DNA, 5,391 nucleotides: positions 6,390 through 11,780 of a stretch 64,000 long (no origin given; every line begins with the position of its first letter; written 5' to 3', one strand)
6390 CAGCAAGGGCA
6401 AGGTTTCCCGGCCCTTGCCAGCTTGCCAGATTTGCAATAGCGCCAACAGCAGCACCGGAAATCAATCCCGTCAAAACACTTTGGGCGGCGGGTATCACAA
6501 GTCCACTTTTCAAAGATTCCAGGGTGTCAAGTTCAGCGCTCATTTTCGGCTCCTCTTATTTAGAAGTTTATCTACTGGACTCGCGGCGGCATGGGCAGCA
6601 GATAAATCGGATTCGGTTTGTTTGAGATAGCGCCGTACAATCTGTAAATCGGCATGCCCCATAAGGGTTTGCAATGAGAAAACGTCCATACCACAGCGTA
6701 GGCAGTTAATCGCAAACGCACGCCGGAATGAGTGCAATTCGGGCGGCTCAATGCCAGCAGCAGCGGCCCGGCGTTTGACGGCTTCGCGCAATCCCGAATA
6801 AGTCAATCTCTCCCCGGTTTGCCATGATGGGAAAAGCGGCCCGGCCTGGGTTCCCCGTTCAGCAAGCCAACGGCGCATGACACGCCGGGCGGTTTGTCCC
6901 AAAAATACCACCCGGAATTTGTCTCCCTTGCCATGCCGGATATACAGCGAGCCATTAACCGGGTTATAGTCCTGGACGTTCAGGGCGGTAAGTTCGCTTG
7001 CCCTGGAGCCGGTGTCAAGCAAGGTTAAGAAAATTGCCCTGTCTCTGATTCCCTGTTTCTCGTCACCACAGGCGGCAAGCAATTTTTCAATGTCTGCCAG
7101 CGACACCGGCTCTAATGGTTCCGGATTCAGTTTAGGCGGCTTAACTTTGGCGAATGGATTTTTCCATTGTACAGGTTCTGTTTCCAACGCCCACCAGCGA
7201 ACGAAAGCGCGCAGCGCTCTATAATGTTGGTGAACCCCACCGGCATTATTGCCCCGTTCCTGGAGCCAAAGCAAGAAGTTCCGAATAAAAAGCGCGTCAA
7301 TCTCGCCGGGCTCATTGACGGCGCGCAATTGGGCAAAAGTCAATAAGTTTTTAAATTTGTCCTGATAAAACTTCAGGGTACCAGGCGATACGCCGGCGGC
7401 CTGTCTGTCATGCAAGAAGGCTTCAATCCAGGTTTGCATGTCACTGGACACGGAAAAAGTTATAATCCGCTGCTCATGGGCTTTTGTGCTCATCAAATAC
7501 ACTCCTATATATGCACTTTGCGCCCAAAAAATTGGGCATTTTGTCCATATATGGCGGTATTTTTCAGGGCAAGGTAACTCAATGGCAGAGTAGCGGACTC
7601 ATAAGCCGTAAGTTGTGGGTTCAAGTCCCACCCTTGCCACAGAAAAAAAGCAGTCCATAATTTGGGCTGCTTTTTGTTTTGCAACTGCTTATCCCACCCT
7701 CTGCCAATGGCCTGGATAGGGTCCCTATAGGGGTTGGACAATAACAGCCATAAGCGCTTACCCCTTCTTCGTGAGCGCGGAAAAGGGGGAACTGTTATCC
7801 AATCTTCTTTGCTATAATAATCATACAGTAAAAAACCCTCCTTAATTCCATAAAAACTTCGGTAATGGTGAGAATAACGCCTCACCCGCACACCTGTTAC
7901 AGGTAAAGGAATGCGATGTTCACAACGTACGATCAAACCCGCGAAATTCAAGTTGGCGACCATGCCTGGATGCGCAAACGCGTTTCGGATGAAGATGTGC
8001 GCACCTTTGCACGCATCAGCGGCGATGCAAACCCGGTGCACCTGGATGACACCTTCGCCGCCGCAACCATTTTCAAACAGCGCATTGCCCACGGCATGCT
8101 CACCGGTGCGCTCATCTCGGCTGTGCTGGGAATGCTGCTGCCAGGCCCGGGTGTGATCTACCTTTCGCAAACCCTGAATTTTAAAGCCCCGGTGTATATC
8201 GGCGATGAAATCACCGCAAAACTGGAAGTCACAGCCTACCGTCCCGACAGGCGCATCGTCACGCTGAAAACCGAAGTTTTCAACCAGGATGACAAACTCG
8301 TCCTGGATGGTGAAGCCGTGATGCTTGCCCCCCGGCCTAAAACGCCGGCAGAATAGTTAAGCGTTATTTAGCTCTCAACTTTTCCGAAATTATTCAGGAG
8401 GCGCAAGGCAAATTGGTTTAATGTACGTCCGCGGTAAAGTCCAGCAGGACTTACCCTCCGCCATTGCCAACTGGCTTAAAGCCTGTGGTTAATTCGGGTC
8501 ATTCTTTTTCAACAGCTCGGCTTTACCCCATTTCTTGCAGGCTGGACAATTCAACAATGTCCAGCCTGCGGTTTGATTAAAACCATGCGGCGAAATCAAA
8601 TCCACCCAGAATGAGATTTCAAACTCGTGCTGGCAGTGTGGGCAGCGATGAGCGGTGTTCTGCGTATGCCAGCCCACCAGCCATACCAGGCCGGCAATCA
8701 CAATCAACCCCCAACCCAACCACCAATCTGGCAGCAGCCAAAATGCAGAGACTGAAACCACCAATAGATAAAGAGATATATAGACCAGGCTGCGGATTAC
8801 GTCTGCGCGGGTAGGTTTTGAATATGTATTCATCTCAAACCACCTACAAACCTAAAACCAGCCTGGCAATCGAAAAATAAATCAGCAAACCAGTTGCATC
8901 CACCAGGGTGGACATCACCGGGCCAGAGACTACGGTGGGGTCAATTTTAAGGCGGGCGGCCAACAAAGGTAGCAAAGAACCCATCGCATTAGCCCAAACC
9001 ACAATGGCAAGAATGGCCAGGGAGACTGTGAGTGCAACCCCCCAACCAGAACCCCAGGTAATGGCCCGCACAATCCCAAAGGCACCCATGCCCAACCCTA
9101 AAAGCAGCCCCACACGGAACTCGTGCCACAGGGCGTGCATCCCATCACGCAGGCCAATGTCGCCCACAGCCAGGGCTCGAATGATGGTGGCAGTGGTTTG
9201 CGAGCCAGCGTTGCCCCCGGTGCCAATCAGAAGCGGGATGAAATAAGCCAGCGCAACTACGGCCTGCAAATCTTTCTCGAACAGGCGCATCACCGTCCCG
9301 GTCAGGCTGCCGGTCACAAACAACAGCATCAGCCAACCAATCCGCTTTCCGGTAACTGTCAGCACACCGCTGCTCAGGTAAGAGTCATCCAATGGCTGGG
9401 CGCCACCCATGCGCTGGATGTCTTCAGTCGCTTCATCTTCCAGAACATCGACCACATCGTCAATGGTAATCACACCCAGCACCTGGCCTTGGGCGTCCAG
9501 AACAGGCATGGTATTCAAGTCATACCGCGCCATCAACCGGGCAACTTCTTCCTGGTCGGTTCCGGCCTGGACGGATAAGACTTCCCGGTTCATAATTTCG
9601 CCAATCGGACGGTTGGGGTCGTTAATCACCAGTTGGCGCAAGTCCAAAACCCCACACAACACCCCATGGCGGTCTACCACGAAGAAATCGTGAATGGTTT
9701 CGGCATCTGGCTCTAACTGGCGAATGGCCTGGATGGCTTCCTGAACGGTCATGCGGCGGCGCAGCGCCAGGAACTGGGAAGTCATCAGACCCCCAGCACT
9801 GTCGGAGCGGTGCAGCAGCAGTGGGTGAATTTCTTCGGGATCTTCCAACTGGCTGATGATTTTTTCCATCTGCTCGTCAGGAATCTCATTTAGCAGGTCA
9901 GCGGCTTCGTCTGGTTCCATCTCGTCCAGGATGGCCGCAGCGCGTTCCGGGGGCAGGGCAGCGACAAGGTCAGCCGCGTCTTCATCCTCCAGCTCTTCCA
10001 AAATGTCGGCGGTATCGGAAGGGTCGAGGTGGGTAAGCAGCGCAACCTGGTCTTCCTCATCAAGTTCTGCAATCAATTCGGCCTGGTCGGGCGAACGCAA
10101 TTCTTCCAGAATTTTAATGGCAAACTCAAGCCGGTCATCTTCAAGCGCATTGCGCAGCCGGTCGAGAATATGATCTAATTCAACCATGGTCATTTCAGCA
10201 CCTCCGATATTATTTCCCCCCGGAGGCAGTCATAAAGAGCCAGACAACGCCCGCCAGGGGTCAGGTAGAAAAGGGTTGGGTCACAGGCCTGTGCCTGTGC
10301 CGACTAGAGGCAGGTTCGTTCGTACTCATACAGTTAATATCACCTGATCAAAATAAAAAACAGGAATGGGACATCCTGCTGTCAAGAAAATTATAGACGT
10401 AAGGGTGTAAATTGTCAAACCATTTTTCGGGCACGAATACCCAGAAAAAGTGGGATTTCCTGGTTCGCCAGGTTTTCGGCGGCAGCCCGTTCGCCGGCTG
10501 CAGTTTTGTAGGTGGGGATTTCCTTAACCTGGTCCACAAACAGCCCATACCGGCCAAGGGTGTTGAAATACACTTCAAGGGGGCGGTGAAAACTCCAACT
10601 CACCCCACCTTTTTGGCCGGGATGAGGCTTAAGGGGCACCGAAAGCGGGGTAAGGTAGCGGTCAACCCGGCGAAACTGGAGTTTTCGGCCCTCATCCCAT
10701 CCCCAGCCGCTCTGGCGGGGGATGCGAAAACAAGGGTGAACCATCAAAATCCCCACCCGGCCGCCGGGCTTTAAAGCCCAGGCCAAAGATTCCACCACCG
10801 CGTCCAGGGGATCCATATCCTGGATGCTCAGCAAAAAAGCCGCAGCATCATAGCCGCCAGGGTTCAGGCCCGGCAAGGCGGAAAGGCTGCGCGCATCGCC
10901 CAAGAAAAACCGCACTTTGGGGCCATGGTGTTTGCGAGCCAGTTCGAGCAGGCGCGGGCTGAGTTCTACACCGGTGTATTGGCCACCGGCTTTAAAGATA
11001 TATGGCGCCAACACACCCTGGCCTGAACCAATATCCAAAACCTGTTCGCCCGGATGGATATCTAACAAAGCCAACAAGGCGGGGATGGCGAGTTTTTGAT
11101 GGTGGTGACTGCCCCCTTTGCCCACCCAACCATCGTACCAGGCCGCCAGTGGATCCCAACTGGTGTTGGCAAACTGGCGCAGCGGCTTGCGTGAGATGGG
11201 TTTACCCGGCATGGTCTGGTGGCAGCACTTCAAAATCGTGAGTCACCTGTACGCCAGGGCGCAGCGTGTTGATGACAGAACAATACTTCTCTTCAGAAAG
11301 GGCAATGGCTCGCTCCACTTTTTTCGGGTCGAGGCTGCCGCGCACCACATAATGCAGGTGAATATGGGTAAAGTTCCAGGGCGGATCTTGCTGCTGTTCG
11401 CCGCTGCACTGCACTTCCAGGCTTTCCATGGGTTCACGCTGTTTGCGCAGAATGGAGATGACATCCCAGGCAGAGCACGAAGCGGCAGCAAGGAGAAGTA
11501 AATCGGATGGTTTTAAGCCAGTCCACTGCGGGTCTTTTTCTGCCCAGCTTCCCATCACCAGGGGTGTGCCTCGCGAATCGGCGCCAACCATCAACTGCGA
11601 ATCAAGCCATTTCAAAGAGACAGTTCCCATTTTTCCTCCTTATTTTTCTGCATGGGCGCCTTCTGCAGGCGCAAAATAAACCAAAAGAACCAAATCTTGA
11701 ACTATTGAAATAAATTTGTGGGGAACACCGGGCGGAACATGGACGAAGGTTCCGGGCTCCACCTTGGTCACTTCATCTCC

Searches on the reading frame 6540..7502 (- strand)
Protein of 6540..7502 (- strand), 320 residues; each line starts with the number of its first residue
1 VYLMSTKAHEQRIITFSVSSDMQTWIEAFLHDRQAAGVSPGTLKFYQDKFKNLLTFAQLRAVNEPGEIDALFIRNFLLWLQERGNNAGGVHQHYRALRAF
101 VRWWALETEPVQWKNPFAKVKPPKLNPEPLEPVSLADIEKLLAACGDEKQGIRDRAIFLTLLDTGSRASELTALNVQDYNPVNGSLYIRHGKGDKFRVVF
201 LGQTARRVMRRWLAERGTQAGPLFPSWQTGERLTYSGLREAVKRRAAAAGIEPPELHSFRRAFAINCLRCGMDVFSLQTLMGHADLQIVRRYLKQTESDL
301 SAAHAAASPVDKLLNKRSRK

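Call 79: search_protein_families(library=pfam, max_evalue=0.001, proteins=[window:6540-7502:-])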
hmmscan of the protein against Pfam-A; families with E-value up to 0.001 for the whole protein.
window:6540-7502:- (320 aa): 3 families
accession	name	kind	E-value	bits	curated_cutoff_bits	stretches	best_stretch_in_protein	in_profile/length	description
PF00589.27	Phage_integrase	-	1.2e-31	110.3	27.1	1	137-296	7-169/172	Phage integrase family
PF13102.12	Phage_int_SAM_5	-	2.6e-06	28.2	22.3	1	24-102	4-80/98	Phage integrase SAM-like domain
PF13495.12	Phage_int_SAM_4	-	9e-06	26.5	27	1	25-104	1-78/85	Phage integrase, N-terminal SAM-like domain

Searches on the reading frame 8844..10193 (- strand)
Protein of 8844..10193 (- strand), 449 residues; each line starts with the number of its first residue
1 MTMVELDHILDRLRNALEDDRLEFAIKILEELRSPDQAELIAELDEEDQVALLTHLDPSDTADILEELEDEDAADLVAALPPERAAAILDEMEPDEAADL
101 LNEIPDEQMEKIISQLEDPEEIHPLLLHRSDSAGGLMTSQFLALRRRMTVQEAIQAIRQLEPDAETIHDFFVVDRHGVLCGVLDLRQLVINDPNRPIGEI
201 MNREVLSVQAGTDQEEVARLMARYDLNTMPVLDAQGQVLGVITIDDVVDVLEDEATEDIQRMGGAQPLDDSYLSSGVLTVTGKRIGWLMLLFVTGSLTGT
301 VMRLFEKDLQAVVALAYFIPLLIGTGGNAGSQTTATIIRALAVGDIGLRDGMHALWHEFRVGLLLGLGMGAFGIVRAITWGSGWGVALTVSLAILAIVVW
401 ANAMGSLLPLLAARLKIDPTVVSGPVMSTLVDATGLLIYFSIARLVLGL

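Call 59: search_protein_families(library=pfam, max_evalue=0.001, proteins=[window:8844-10193:-])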
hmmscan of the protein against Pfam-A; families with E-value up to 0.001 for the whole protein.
window:8844-10193:- (449 aa): 5 families
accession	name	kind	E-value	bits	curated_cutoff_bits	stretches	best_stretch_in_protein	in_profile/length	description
PF01769.21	MgtE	-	7e-33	114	27.6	1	319-442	1-125/125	Divalent cation transporter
PF03448.22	MgtE_N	-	8.4e-21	74.9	25.9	1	34-120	3-88/102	MgtE intracellular N domain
PF00571.33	CBS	-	1.4e-18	67.4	24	2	197-252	1-56/57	CBS domain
PF14841.11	FliG_M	-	2.7e-07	31.1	25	1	82-127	13-58/76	FliG middle domain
PF14842.11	FliG_N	-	0.0006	20.8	25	0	71-104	6-39/104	FliG N-terminal domain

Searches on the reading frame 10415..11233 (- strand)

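Call 59: search_protein_families(library=pfam, max_evalue=0.001, proteins=[window:10415-11233:-])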
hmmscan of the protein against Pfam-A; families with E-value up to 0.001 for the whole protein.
window:10415-11233:- (272 aa): 7 families
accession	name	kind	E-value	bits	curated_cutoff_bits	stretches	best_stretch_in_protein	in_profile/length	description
PF13649.12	Methyltransf_25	-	9.2e-13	49.1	27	1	65-158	1-97/97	Methyltransferase domain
PF08241.18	Methyltransf_11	-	3.3e-11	44.1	21.2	1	66-160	1-93/95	Methyltransferase domain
PF08242.18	Methyltransf_12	-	2e-10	41.7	30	1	66-160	1-98/98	Methyltransferase domain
PF13489.12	Methyltransf_23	-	1.1e-08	35.4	27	1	44-166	4-120/164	Methyltransferase domain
PF13847.12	Methyltransf_31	-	2.3e-07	31.1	27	1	59-160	1-107/145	Methyltransferase domain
PF00398.26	RrnaAD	-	7.2e-06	25.7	24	1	50-115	19-86/263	Ribosomal RNA adenine dimethylase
PF01135.25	PCMT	-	0.00016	21.9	20.3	1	51-102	63-117/210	Protein-L-isoaspartate(D-aspartate) O-methyltransferase (PCMT)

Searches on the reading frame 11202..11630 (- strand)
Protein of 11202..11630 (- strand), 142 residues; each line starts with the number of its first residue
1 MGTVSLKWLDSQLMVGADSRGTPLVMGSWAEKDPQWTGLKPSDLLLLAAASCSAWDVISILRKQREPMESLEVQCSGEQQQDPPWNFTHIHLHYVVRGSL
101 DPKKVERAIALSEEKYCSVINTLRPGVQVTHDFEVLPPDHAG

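Call 79: search_protein_families(library=pfam, max_evalue=0.001, proteins=[window:11202-11630:-])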
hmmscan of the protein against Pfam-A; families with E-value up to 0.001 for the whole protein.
window:11202-11630:- (142 aa): 1 family
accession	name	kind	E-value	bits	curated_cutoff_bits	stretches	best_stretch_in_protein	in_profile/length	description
PF02566.24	OsmC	-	1.9e-19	70.3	27.5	1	38-131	5-99/100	OsmC-like protein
